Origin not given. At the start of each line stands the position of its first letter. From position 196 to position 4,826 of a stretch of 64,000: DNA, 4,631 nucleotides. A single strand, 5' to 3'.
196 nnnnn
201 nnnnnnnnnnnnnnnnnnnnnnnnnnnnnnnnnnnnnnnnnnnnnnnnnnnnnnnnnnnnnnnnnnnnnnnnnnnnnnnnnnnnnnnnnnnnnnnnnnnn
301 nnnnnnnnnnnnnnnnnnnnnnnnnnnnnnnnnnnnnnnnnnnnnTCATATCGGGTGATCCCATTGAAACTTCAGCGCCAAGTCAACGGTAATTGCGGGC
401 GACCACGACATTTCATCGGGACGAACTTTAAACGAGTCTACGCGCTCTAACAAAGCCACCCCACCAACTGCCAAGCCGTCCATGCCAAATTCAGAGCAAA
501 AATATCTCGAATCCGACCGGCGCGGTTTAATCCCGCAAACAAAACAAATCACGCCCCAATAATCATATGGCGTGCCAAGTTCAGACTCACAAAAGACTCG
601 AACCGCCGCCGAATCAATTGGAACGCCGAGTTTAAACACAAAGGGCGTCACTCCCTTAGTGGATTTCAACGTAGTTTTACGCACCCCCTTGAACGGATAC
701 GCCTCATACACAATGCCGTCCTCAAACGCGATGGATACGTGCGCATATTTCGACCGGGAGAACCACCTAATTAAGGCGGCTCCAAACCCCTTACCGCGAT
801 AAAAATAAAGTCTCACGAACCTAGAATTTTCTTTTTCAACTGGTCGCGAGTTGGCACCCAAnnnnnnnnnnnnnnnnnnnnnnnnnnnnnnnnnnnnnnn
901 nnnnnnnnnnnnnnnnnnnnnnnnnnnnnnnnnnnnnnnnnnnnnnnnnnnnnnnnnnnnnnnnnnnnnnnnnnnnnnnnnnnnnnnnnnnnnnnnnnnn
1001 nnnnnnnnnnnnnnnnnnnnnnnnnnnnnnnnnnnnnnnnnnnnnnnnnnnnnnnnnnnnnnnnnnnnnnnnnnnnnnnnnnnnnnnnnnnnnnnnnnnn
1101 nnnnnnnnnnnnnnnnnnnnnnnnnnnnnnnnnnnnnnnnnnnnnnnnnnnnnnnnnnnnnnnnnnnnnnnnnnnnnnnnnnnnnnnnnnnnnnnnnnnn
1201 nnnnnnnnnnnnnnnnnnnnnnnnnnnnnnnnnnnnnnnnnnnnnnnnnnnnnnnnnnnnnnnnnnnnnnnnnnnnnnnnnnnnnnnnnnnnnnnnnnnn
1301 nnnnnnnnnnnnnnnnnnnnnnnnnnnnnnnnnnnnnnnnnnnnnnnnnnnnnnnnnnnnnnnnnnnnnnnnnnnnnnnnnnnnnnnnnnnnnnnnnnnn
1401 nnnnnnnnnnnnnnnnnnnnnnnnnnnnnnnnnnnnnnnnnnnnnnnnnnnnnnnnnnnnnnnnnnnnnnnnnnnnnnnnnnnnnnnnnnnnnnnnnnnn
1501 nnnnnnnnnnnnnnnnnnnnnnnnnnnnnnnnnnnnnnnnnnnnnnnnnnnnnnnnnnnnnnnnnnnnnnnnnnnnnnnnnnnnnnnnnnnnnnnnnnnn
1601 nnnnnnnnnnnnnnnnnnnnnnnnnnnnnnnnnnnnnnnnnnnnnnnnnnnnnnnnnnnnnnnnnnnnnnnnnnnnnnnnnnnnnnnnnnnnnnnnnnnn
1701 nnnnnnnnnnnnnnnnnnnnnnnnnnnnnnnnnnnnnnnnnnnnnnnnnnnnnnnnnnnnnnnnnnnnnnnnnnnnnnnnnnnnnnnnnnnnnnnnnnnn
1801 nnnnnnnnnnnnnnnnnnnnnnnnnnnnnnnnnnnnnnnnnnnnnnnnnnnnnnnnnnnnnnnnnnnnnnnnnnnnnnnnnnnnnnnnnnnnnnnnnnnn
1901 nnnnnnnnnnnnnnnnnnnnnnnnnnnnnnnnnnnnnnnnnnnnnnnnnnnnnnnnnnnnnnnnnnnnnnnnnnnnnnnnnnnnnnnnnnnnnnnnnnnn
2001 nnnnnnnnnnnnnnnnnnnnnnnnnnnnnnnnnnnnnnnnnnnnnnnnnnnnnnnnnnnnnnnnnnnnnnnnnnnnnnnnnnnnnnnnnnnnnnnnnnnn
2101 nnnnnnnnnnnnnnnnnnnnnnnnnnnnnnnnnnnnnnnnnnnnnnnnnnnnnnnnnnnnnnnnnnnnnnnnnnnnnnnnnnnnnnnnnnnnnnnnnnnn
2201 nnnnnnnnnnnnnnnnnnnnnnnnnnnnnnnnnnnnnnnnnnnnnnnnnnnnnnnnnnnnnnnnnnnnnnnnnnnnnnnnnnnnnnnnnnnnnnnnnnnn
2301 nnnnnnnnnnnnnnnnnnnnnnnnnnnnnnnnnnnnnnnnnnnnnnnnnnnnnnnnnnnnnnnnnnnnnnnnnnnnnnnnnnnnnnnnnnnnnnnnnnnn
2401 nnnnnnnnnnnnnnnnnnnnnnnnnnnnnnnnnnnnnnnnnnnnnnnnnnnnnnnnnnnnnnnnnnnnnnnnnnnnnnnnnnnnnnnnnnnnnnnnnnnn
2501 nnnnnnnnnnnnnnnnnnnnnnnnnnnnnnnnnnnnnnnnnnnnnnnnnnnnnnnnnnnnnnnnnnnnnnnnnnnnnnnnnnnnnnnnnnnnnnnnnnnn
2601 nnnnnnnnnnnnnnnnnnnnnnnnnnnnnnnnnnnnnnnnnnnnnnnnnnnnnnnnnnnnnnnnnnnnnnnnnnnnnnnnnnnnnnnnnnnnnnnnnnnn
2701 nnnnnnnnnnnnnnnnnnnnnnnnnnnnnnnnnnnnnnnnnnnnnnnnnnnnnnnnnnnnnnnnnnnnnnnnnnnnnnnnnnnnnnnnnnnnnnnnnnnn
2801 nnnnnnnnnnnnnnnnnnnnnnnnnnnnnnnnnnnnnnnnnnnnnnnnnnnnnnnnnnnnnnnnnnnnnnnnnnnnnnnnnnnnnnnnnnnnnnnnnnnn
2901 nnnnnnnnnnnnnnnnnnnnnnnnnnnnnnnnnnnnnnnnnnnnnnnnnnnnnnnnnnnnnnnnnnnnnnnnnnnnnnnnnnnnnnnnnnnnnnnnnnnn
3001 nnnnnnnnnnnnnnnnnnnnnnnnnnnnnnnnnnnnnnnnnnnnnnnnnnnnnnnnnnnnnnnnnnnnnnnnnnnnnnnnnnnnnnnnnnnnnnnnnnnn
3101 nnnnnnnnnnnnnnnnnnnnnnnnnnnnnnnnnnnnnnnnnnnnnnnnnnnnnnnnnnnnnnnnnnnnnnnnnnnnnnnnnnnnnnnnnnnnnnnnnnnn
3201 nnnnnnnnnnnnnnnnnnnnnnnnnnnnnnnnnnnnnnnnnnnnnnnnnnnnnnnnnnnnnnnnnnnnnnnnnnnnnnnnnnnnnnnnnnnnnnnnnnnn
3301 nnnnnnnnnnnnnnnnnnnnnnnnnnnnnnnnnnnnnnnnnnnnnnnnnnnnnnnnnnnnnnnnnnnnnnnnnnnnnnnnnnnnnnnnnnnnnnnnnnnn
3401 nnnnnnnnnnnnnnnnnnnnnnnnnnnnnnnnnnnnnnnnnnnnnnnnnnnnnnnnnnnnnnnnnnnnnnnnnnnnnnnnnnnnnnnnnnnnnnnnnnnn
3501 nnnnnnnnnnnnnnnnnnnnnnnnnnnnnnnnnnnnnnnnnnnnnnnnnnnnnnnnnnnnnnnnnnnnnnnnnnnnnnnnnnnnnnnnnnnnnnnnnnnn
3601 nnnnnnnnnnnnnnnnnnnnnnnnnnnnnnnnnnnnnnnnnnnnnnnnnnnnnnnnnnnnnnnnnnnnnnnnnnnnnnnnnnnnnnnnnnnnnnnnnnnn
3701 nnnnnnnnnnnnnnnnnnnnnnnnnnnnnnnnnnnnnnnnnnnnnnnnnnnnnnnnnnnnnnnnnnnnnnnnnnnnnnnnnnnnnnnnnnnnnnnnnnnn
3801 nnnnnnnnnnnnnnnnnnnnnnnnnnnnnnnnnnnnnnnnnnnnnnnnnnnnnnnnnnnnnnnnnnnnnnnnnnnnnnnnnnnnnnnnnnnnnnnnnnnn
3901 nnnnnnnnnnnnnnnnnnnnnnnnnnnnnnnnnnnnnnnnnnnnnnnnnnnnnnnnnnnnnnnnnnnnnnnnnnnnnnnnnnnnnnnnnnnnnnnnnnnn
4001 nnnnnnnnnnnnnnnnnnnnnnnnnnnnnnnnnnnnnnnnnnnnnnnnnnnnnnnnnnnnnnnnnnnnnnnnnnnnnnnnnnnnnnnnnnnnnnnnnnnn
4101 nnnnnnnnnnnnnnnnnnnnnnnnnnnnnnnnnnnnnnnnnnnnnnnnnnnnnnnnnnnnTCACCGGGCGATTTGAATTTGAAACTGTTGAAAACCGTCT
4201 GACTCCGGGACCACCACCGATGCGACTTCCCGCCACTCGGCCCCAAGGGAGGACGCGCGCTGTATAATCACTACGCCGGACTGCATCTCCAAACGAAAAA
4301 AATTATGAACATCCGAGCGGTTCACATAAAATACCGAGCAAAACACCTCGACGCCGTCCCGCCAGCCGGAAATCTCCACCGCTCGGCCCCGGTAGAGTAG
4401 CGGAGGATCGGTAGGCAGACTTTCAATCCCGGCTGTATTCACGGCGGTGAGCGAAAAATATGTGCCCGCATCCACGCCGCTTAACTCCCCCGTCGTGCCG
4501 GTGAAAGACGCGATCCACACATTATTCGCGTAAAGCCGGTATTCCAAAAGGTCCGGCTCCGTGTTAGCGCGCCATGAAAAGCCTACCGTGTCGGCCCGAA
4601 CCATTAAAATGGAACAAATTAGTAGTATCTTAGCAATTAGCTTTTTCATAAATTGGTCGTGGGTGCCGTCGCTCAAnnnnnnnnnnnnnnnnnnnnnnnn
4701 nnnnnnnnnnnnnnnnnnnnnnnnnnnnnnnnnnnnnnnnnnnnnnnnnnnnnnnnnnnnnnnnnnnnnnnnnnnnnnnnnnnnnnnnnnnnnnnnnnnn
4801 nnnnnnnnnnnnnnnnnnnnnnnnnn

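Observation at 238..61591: The 8-bp palindrome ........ occurs 14 times where about one is expected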

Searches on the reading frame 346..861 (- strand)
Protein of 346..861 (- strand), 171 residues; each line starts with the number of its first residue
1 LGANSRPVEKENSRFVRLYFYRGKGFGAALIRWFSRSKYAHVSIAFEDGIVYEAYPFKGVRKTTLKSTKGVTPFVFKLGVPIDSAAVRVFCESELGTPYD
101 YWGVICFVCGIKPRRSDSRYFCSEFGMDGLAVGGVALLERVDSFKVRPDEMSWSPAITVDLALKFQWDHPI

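Call 20: search_protein_families(library=pfam, max_evalue=0.01, proteins=[window:346-861:-])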
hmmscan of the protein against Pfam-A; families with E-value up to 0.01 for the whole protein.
window:346-861:- (171 aa): 0 families

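Call 26: search_protein_families(library=phrogs, max_evalue=0.001, proteins=[window:346-861:-])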
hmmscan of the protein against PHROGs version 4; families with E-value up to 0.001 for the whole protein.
window:346-861:- (171 aa): 2 families
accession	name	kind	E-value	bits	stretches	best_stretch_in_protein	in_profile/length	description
phrog_1128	-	moron, auxiliary metabolic gene and host takeover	4.4e-27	96.3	1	2-125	11-137/381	enoyl-CoA hydratase/carnithine racemase-like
phrog_22304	-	unknown function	0.00093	20.3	0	82-131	14-61/85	-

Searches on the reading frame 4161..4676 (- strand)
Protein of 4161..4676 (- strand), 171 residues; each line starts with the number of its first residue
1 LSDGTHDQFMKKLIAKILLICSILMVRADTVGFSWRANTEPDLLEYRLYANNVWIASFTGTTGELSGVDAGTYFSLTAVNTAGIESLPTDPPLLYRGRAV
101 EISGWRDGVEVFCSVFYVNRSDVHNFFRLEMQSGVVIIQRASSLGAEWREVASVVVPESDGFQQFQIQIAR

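Call 73: search_protein_families(library=pfam, max_evalue=0.01, proteins=[window:4161-4676:-])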
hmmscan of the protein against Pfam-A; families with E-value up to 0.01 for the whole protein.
window:4161-4676:- (171 aa): 0 families
